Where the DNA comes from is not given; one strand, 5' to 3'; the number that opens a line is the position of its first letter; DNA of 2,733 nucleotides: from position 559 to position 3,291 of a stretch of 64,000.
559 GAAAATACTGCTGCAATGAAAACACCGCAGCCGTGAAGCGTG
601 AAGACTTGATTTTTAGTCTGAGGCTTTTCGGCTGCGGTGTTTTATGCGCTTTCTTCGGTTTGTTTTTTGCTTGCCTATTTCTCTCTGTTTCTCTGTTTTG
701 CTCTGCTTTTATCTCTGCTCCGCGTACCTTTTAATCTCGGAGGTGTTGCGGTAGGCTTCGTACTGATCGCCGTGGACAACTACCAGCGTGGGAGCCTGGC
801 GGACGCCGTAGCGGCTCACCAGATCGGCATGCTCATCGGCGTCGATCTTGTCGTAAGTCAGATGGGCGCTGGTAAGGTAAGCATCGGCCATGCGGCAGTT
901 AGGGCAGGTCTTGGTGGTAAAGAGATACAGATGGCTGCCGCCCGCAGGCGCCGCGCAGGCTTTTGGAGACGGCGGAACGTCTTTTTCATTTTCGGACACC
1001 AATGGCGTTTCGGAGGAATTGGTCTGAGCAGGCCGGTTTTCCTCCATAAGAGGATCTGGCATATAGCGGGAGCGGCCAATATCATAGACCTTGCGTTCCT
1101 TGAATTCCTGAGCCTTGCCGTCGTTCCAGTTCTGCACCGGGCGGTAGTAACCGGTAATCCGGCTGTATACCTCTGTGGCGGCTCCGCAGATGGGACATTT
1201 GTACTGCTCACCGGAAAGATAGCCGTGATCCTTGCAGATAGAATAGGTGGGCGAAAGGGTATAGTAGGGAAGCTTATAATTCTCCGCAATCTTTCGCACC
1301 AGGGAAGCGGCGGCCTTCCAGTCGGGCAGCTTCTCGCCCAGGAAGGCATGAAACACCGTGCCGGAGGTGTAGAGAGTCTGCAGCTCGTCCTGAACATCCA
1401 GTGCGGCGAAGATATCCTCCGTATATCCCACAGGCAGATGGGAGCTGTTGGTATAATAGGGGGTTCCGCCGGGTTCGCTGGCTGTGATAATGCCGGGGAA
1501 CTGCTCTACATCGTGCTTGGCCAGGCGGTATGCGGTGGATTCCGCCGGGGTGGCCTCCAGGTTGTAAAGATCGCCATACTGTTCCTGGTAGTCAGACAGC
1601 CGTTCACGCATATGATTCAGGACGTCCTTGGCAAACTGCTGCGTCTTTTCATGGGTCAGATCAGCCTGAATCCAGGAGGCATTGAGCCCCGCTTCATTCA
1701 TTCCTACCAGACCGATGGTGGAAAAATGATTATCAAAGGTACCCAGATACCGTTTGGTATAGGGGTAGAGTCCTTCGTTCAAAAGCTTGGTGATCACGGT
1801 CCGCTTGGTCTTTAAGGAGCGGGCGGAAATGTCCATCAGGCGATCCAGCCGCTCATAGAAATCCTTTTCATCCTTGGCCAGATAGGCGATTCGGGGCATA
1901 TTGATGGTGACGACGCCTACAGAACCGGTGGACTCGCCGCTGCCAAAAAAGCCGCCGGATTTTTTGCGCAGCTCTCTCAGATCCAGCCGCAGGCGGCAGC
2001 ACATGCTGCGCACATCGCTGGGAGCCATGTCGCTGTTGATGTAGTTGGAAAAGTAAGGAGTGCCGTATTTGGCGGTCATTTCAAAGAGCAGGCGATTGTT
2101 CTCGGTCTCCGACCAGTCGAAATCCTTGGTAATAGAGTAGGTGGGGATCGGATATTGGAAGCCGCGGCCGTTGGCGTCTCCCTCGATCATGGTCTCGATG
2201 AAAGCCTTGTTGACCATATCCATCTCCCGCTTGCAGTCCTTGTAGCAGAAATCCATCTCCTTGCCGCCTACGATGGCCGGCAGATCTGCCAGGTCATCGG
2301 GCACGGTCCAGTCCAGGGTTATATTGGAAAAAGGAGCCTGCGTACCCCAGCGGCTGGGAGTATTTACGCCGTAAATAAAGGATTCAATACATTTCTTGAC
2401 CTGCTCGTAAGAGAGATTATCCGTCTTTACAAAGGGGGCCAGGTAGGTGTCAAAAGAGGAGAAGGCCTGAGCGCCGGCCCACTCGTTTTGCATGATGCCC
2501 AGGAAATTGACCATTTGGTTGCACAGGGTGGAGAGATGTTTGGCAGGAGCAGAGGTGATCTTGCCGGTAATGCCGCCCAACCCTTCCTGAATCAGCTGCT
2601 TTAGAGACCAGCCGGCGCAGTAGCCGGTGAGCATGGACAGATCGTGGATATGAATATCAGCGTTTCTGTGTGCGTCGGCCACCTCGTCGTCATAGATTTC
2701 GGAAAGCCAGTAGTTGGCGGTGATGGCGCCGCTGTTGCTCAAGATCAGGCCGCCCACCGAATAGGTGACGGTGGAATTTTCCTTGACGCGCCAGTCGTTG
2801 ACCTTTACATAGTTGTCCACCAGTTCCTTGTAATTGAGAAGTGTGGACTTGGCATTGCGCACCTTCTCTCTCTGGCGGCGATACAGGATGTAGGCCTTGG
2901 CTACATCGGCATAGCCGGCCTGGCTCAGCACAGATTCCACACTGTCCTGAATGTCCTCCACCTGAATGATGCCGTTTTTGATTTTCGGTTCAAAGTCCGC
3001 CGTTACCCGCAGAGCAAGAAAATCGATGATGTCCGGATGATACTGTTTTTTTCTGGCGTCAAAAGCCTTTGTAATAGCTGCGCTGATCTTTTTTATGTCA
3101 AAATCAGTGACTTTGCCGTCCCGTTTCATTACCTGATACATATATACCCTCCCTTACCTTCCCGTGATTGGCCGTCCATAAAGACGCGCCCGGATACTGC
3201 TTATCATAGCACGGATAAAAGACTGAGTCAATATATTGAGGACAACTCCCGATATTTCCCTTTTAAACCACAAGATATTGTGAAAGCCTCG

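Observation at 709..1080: NrdD with a C-terminal thioredoxin/glutaredoxin-like (NrdH/YruB-type) domain fused after the glycyl-radical motif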

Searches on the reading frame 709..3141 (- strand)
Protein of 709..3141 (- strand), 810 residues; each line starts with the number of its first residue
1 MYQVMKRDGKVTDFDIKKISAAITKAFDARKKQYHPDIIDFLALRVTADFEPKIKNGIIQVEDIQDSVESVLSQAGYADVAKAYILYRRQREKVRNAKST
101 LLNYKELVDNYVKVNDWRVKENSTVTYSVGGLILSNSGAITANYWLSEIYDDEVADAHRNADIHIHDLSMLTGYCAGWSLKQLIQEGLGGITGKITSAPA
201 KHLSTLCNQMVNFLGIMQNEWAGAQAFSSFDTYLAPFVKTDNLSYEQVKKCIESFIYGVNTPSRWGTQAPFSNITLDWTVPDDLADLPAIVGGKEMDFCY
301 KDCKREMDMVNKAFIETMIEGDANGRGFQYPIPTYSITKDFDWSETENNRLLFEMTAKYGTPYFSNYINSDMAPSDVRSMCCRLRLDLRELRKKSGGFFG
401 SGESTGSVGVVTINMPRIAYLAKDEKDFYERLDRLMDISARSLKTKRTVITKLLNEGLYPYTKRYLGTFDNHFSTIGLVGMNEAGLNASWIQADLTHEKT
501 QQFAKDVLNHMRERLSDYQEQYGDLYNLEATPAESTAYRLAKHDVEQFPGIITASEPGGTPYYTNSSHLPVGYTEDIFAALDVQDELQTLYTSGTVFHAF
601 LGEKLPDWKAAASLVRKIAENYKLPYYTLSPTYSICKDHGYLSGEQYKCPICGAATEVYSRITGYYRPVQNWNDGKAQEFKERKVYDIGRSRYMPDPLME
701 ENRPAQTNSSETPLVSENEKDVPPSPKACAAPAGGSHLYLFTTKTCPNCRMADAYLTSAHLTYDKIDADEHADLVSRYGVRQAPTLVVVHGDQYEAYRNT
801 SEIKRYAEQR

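Call 3: search_protein_families(library=pfam, proteins=[window:709-3141:-], max_evalue=0.1)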
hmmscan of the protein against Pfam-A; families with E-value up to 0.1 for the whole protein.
window:709-3141:- (810 aa): 7 families
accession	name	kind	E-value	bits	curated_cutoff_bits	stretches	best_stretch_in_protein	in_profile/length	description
PF13597.11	NRDD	-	4e-191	636.9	26.2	1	121-686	1-562/562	Anaerobic ribonucleoside-triphosphate reductase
PF03477.21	ATP-cone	-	1.4e-22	80.4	25.8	1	3-92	2-87/88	ATP cone domain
PF00462.30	Glutaredoxin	-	3.1e-06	27.7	22.9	1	740-788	3-55/60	Glutaredoxin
PF00085.26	Thioredoxin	-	6.5e-06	26.5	23.5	1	737-797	21-88/103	Thioredoxin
PF13098.12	Thioredoxin_2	-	0.00063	20.5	27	1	734-802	5-99/104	Thioredoxin-like domain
PF05768.20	Glrx-like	-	0.023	15.4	26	0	738-790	2-57/77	Glutaredoxin-like domain (DUF836)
PF07282.18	Cas12f1-like_TNB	-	0.053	14.1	26.3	0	741-774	26-54/60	Cas12f1-like, TNB domain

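Call 4: search_protein_families(library=ncbifam, proteins=[window:709-3141:-], max_evalue=0.1)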
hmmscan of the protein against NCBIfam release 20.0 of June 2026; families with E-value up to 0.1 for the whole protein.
window:709-3141:- (810 aa): 26 families (the best 25 are shown)
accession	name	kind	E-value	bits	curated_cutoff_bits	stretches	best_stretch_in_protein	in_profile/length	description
NF006126.0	PRK08270.1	equivalog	0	1139.9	548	1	1-688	2-683/684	ribonucleoside triphosphate reductase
TIGR02487.1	NrdD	equivalog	2.8e-157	524.8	326.35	1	121-684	2-579/581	anaerobic ribonucleoside-triphosphate reductase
NF006358.0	PRK08579.1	equivalog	3.5e-123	411.9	585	2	104-395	9-297/624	anaerobic ribonucleoside triphosphate reductase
NF005497.0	PRK07111.1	equivalog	5.2e-77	259.8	764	3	2-241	3-236/746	anaerobic ribonucleoside triphosphate reductase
NF006127.0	PRK08271.1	equivalog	1.3e-67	228.7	545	1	148-686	93-627/631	anaerobic ribonucleoside-triphosphate reductase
TIGR02827.1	RNR_anaer_Bdell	equivalog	1.1e-57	195.9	568.3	1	147-683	65-594/596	anaerobic ribonucleoside-triphosphate reductase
NF006732.0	PRK09263.1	equivalog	9.8e-55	186.2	657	1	2-684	3-703/712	anaerobic ribonucleoside-triphosphate reductase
NF011292.0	PRK14704.1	equivalog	3.1e-31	108.6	736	1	118-683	26-614/618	anaerobic ribonucleoside triphosphate reductase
NF009028.0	PRK12364.1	equivalog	6.2e-18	64.2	1377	1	3-106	2-106/842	ribonucleoside-diphosphate reductase subunit alpha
NF005544.0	PRK07207.1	equivalog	2.2e-16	58.9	965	1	2-101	34-140/965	ribonucleoside-diphosphate reductase subunit alpha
NF005010.0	PRK06406.1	subfamily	2.8e-15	55.6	1125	1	3-103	6-107/771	vitamin B12-dependent ribonucleotide reductase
NF006207.0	PRK08332.1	equivalog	1.4e-14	52.4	2400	1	3-121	5-124/1684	vitamin B12-dependent ribonucleotide reductase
NF009029.0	PRK12365.1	equivalog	2.5e-14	52.3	1350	1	3-109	119-232/1046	ribonucleoside-diphosphate reductase subunit alpha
TIGR02196.1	GlrX_YruB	hypoth_equivalog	4.3e-06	27.1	88.55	1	740-790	4-58/74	glutaredoxin-like protein, YruB-family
TIGR02187.2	PDO_seleno_TRX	equivalog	0.00049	19.5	185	1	736-792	130-191/209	protein disulfide oxidoreductase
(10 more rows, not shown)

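Call 5: search_solved_structures(query=window:709-3141:-, show_alignments=2)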
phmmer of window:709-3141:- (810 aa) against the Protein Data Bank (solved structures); distinct sequences matched with E-value up to 0.001: 7.
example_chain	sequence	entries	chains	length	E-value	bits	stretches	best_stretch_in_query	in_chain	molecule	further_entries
8p23_A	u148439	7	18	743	3.2e-45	157.7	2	304-686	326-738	Anaerobic ribonucleoside-triphosphate reductase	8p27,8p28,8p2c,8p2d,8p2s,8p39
4coi_A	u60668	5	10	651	8e-42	146.5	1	151-687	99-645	ANAEROBIC RIBONUCLEOSIDE-TRIPHOSPHATE REDUCTASE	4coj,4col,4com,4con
4u3e_A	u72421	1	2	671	8.9e-42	146.4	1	151-687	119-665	Ribonucleoside triphosphate reductase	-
9d3x_A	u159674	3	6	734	2.6e-21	78.7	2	3-240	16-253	Anaerobic ribonucleoside-triphosphate reductase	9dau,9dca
1h78_A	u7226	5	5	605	1.8e-10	42.9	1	394-610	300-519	ANAEROBIC RIBONUCLEOTIDE-TRIPHOSPHATE REDUCTASE LARGE CHAIN | ANAEROBIC RIBONUCLEOTIDE-TRIPHOSPHATE REDUCTASE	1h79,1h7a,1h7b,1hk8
5im3_A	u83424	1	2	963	2.3e-08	35.9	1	3-95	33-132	Ribonucleoside-diphosphate reductase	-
5olk_A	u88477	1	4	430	6.3e-05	24.5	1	3-96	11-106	Ribonucleoside-diphosphate reductase, beta subunit 1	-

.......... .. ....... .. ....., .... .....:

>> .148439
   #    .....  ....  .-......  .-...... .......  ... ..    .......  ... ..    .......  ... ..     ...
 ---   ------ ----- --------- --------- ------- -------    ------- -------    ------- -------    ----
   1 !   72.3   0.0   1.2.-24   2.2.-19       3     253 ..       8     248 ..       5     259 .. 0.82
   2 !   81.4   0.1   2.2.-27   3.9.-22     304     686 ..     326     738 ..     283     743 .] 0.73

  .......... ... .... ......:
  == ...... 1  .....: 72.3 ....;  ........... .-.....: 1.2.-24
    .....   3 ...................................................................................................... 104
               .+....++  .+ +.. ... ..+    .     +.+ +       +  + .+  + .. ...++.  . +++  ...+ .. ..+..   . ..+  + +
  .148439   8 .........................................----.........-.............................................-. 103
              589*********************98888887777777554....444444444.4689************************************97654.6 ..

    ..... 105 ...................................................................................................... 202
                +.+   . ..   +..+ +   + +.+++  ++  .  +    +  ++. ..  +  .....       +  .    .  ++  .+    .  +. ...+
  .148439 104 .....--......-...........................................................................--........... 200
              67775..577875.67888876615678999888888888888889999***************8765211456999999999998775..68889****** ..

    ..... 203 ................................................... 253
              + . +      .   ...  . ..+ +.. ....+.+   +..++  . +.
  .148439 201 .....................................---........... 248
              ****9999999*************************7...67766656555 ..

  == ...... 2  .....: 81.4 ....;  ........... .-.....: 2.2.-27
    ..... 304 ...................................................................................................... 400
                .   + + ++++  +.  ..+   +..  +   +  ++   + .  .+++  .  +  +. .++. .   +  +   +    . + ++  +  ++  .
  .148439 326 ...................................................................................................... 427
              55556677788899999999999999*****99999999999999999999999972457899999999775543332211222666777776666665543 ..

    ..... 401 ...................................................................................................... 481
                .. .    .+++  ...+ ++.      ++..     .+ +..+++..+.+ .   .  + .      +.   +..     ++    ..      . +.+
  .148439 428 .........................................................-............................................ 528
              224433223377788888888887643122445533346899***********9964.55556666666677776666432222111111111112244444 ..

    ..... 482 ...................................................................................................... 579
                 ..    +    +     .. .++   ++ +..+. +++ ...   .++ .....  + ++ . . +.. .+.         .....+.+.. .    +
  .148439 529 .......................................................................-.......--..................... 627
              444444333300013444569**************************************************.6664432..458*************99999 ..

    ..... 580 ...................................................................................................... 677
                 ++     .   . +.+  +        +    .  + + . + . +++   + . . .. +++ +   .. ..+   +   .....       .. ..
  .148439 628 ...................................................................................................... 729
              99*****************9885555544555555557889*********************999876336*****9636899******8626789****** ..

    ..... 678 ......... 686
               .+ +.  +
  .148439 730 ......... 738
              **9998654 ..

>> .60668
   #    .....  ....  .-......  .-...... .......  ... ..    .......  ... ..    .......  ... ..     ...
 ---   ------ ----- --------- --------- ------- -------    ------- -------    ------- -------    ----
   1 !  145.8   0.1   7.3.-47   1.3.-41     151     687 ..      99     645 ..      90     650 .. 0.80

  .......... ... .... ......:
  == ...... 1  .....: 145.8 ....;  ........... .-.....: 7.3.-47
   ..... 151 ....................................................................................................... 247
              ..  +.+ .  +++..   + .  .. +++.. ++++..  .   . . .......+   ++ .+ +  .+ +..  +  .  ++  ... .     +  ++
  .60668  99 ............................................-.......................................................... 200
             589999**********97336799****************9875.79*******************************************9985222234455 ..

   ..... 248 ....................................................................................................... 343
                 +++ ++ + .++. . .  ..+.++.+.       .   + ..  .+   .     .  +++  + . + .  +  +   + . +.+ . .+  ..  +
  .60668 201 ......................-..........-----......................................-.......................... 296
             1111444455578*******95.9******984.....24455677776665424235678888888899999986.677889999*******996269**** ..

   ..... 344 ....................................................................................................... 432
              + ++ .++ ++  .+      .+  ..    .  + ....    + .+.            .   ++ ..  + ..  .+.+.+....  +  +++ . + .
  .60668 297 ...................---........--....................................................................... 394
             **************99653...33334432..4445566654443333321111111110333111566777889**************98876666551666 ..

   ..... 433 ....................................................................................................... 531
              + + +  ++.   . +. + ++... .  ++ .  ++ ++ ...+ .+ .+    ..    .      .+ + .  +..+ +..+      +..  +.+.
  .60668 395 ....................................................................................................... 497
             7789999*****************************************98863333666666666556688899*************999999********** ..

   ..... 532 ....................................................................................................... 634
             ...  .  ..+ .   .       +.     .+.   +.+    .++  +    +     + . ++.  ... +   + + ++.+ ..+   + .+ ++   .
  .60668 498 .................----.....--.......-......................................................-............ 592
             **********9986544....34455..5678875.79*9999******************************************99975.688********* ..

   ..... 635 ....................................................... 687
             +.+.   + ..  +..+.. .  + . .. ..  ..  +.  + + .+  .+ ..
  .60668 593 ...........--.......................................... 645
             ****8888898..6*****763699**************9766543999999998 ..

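Call 24: find_encoding_contigs(protein=window:709-3141:-, flank=6000, max_places=4)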
Protein window:709-3141:- (810 aa): 2 contigs read that carry it; 2 places shown.
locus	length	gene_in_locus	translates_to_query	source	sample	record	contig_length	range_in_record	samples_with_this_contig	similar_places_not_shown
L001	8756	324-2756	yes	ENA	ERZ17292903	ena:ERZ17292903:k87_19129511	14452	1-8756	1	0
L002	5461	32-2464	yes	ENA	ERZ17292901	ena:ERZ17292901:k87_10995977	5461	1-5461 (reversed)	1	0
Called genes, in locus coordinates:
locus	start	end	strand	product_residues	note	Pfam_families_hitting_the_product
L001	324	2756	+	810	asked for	PF03477:ATP-cone, PF13597:NRDD, PF00085:Thioredoxin (weak), PF00462:Glutaredoxin (weak)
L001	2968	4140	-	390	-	PF00005:ABC_tran, PF17912:OB_MalK, PF08402:TOBE_2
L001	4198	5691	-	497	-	PF02446:Glyco_hydro_77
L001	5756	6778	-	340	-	PF00356:LacI, PF00532:Peripla_BP_1, PF13407:Peripla_BP_4, PF13377:Peripla_BP_3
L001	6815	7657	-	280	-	PF00528:BPD_transp_1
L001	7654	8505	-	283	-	PF00528:BPD_transp_1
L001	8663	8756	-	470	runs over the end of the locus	PF01547:SBP_bac_1, PF13416:SBP_bac_8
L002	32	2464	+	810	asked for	PF03477:ATP-cone, PF13597:NRDD, PF00085:Thioredoxin (weak), PF00462:Glutaredoxin (weak)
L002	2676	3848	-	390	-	PF00005:ABC_tran, PF17912:OB_MalK, PF08402:TOBE_2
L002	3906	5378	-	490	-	PF02446:Glyco_hydro_77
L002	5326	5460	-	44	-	?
